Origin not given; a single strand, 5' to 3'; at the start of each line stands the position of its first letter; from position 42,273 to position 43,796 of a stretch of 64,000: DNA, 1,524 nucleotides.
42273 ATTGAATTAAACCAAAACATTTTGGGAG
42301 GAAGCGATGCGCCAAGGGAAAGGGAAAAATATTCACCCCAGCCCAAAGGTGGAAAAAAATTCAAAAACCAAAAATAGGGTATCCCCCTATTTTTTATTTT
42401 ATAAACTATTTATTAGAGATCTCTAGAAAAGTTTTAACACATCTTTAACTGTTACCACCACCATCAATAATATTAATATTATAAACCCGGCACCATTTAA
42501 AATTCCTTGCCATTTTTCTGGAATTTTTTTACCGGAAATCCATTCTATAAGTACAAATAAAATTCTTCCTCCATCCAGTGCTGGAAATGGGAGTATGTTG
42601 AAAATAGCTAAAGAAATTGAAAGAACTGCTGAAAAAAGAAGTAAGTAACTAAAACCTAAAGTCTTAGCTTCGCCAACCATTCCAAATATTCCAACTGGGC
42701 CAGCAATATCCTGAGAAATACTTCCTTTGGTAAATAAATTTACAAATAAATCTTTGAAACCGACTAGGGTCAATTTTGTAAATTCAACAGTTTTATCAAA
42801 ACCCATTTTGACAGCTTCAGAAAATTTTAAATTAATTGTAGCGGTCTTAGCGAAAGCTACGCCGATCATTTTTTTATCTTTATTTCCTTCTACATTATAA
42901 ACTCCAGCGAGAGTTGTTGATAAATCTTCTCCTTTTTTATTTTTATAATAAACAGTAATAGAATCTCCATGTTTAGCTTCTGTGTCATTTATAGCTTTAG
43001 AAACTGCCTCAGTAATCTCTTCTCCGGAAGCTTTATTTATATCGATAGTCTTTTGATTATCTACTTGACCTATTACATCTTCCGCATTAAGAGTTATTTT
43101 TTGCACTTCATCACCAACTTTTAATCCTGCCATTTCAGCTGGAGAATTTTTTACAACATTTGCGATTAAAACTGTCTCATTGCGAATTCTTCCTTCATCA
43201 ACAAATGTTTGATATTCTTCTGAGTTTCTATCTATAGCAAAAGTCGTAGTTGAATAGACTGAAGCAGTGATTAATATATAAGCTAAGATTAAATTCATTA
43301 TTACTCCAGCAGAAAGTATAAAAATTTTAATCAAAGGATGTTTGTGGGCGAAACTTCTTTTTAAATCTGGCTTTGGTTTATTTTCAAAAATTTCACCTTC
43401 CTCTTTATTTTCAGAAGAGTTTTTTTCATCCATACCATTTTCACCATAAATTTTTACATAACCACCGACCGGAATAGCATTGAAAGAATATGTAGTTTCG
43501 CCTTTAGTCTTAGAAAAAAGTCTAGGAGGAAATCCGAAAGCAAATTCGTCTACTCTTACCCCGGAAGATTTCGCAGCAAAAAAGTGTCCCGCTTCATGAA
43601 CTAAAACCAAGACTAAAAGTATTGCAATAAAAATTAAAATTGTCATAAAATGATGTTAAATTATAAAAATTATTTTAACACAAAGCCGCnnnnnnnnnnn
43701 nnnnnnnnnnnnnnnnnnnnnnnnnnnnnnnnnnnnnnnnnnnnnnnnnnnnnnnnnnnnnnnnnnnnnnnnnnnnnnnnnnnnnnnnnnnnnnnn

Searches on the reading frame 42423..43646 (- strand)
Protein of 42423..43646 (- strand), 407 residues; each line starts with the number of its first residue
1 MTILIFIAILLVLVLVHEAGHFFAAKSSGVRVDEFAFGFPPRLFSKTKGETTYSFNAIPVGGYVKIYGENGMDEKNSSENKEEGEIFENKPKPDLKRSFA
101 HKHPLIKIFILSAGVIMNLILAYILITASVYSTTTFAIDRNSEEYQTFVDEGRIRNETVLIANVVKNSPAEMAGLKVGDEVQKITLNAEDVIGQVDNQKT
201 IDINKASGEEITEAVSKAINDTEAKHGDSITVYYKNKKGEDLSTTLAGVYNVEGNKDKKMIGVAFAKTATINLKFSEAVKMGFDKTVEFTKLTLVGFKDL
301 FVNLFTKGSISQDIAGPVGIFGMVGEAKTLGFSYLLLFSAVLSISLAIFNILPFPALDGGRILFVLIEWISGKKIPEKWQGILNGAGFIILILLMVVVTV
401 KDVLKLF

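Call 39: search_protein_families(library=pfam, proteins=[window:42423-43646:-], max_evalue=0.01)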
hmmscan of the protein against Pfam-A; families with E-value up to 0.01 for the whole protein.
window:42423-43646:- (407 aa): 4 families
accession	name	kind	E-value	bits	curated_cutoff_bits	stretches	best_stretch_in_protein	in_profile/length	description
PF02163.28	Peptidase_M50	-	5.3e-58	196.4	27.2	1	6-394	2-221/221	Peptidase family M50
PF17820.7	PDZ_6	-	0.00025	21.2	27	1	161-181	2-22/54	PDZ domain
PF00595.29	PDZ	-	0.00055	20.7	23.2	1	156-208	24-74/81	PDZ domain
PF13180.12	PDZ_2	-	0.00058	20.5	27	0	157-184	12-39/80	PDZ domain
